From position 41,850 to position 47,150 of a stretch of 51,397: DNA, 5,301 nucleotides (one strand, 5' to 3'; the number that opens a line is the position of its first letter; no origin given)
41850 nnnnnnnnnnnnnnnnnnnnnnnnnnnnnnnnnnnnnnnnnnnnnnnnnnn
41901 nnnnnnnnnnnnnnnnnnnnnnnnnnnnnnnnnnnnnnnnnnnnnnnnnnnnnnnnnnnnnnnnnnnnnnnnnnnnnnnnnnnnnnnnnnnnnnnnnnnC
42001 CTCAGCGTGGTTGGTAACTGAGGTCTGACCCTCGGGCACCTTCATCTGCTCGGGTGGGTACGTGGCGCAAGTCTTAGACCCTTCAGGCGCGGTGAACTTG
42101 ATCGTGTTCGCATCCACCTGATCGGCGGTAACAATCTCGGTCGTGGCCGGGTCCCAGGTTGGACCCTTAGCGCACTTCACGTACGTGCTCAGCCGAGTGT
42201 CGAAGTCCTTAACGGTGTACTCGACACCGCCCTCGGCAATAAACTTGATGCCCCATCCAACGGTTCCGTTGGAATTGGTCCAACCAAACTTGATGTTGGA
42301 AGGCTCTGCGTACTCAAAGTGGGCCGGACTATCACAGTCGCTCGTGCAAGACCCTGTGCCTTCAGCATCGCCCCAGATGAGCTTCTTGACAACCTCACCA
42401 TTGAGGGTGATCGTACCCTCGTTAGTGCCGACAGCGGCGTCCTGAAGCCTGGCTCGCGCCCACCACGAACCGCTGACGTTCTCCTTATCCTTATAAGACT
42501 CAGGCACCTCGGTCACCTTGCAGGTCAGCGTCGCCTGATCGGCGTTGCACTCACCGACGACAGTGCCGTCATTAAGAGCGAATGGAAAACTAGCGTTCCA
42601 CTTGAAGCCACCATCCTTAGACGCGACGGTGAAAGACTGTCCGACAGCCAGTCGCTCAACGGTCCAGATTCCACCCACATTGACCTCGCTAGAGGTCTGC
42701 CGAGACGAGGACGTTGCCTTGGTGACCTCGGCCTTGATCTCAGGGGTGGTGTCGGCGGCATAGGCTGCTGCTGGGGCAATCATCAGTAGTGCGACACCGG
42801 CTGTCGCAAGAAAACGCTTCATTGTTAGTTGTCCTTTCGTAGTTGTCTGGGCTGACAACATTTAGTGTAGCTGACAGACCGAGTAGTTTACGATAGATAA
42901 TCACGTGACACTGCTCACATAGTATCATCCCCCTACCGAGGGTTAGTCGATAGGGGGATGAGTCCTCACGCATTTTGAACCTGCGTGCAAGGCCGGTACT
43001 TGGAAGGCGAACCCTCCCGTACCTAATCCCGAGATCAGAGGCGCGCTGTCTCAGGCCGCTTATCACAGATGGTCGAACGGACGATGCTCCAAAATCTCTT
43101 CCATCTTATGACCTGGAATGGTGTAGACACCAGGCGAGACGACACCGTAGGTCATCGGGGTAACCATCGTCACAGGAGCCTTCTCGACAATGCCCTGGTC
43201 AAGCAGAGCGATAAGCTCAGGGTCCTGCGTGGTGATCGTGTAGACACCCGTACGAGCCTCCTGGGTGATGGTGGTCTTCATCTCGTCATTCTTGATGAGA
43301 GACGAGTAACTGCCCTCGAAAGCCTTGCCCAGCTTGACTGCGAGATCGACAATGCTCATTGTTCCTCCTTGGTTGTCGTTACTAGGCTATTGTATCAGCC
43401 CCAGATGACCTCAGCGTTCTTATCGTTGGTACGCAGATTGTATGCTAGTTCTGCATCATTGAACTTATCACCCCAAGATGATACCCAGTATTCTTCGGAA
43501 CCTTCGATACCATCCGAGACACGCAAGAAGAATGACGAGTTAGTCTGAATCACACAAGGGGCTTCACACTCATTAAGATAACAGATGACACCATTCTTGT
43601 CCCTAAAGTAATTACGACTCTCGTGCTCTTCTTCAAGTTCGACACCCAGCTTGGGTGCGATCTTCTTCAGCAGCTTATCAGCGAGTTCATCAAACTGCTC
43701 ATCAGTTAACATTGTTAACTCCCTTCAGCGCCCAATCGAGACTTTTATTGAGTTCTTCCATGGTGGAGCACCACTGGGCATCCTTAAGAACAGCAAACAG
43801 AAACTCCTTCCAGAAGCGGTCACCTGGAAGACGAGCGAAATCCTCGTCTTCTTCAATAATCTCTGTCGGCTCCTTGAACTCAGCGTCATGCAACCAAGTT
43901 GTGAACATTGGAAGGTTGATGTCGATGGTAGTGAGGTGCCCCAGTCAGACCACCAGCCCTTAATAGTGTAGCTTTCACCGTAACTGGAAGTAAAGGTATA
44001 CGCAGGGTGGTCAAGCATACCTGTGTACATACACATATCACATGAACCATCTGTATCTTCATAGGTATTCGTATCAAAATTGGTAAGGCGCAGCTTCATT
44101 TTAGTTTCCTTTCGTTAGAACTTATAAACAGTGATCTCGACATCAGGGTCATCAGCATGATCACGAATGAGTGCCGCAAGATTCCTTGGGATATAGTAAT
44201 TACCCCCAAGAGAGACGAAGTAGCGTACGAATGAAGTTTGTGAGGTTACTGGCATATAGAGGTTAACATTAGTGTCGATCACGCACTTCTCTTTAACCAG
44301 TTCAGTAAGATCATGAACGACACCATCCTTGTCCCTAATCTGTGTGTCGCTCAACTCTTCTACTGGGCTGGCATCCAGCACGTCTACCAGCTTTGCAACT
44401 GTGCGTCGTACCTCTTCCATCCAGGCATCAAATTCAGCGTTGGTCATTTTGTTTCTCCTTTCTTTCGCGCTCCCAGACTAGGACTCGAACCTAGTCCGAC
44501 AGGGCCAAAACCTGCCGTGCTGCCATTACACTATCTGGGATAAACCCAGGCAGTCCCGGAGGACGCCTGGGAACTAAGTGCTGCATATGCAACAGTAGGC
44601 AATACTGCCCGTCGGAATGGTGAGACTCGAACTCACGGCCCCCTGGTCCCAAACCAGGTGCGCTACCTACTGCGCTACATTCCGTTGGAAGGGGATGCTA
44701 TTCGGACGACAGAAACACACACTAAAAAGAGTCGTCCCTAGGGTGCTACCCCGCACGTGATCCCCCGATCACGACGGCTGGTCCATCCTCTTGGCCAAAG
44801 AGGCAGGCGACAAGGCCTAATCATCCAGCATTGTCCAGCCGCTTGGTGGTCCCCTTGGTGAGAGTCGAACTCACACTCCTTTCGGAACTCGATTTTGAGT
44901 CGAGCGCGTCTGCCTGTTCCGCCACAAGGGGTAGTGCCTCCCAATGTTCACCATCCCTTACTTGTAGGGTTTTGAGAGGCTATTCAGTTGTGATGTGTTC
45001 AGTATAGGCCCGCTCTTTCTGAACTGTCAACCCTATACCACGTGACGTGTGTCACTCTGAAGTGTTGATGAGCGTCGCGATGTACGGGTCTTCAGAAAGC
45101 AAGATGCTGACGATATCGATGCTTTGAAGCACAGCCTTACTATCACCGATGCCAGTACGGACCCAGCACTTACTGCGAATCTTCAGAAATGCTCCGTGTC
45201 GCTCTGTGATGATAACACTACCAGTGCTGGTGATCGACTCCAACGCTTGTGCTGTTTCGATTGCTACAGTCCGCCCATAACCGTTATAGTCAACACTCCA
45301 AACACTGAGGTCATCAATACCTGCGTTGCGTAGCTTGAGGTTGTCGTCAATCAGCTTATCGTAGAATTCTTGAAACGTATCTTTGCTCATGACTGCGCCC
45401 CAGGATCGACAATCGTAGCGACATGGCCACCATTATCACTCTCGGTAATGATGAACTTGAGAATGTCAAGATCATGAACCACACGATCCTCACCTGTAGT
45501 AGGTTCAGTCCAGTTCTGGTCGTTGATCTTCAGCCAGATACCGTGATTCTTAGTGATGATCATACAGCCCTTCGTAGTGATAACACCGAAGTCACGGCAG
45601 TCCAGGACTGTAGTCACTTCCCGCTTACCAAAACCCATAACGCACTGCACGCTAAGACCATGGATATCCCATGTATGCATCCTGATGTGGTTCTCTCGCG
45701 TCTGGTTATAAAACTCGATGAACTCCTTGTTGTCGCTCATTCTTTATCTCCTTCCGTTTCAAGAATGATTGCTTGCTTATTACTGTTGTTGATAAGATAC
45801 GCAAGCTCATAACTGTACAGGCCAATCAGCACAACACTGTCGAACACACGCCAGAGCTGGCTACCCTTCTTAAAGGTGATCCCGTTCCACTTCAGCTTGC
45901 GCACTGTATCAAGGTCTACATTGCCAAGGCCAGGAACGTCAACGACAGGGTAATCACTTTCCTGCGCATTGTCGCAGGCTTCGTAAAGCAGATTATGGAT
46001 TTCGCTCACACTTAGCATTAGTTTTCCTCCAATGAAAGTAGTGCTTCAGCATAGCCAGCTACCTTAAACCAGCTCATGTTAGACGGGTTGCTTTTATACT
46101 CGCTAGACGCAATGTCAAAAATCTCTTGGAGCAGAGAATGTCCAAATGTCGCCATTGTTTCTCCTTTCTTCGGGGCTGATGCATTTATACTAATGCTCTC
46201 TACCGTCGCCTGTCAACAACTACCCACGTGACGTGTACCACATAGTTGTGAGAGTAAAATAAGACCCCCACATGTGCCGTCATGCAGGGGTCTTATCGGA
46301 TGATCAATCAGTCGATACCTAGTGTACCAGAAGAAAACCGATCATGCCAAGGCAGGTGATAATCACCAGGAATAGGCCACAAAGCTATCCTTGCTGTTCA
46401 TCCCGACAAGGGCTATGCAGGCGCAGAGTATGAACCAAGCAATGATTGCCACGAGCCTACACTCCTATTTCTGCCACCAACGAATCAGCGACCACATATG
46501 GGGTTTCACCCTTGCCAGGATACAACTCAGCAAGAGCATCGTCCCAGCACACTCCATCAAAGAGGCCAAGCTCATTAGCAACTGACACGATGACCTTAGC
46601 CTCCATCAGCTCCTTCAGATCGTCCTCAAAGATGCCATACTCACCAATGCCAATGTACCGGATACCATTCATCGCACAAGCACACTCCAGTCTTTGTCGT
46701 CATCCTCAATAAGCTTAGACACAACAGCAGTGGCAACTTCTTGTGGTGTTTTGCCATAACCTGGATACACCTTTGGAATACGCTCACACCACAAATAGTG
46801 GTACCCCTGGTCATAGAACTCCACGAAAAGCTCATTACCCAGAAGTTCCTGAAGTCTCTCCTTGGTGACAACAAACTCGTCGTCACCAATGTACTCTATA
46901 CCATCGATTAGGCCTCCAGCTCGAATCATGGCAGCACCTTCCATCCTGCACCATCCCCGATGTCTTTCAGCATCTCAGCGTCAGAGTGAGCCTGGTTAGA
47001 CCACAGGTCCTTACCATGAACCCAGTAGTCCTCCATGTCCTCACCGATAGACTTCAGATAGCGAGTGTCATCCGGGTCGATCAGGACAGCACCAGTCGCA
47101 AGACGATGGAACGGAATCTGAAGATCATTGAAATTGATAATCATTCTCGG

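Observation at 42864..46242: The same CRP-like box, at the same spacing, controls three accessory transcription units on the opposite arm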

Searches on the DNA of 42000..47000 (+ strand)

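Call 6: search_dna_similar(query=window:42000-47000:+, collection=phages, mode=near)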
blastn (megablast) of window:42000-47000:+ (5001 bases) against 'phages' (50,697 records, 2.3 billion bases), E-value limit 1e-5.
No match.

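Call 78: search_rna_families(source=window, start=42800, end=43200, threshold=evalue, max_evalue=1)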
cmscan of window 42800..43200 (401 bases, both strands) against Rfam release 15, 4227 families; matches with E-value up to 1: 0.
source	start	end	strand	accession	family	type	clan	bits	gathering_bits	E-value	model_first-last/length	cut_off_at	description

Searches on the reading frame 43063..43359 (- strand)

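Call 64: search_protein_families(library=pfam, proteins=[window:43063-43359:-], max_evalue=0.5)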
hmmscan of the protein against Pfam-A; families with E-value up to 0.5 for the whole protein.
window:43063-43359:- (98 aa): 1 family
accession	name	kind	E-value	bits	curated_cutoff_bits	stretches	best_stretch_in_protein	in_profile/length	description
PF23809.1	Phage_holin_9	-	0.15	12.3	27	1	25-75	11-59/130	Bacteriophage holin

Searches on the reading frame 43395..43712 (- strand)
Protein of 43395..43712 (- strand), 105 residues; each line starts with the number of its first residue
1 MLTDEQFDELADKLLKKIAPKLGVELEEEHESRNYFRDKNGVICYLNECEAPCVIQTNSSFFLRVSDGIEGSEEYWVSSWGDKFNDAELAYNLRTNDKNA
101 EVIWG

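Call 64: search_protein_families(library=pfam, proteins=[window:43395-43712:-], max_evalue=0.5)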
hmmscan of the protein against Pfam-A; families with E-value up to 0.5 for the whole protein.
window:43395-43712:- (105 aa): 1 family
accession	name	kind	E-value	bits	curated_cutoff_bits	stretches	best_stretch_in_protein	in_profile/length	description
PF21356.2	Vps27_GAT-like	-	0.049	14.3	27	1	2-44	24-65/71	Vacuolar protein sorting-associated protein 27, GAT-like domain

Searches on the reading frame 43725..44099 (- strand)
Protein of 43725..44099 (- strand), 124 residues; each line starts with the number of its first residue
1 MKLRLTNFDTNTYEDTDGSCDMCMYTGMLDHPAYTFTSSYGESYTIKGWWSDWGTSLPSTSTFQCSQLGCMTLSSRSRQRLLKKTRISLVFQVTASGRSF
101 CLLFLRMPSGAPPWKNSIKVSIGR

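Call 64: search_protein_families(library=pfam, proteins=[window:43725-44099:-], max_evalue=0.5)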
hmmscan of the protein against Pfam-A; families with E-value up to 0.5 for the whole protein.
window:43725-44099:- (124 aa): 1 family
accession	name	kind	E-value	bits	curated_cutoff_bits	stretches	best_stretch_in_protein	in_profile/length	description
PF04601.19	DUF569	-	0.097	12.8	23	1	98-119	106-127/142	Beta-trefoil domain of unknown function (DUF569)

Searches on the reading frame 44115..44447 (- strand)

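Call 64: search_protein_families(library=pfam, proteins=[window:44115-44447:-], max_evalue=0.5)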
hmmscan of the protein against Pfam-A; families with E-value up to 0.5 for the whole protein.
window:44115-44447:- (110 aa): 1 family
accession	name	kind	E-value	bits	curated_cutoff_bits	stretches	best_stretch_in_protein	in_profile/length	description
PF23729.2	Spectrin_Dys-1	-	0.043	14.3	27.6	1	5-35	6-36/90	Dystrophin-1-like, spectrin repeat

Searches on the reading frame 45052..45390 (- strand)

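Call 63: search_protein_families(library=pfam, proteins=[window:45052-45390:-], max_evalue=0.5)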
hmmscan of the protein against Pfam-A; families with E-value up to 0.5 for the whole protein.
window:45052-45390:- (112 aa): 1 family
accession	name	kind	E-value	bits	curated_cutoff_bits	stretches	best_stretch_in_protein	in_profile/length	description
PF07471.18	Phage_Nu1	-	0.14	12.2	30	1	12-64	61-113/164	Phage DNA packaging protein Nu1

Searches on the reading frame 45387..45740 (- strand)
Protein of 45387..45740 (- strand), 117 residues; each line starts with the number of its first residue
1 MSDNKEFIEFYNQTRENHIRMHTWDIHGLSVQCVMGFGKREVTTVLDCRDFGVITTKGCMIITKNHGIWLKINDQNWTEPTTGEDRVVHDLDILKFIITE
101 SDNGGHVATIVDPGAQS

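Call 63: search_protein_families(library=pfam, proteins=[window:45387-45740:-], max_evalue=0.5)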
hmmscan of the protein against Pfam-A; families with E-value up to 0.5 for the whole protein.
window:45387-45740:- (117 aa): 2 families
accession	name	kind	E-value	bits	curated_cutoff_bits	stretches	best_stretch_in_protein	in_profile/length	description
PF00932.25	LTD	-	0.019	15.8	34.3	1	4-87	21-92/109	Lamin Tail Domain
PF23986.1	Pam3_gp59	-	0.044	14.6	27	1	72-113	36-76/76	Phage Pam3 gp59 related protein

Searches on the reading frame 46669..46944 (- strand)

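Call 63: search_protein_families(library=pfam, proteins=[window:46669-46944:-], max_evalue=0.5)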
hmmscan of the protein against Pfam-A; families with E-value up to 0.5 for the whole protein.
window:46669-46944:- (91 aa): 1 family
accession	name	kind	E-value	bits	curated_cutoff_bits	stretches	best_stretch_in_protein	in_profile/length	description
PF06977.17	SdiA-regulated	-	0.041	13.5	21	1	14-35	69-90/249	SdiA-regulated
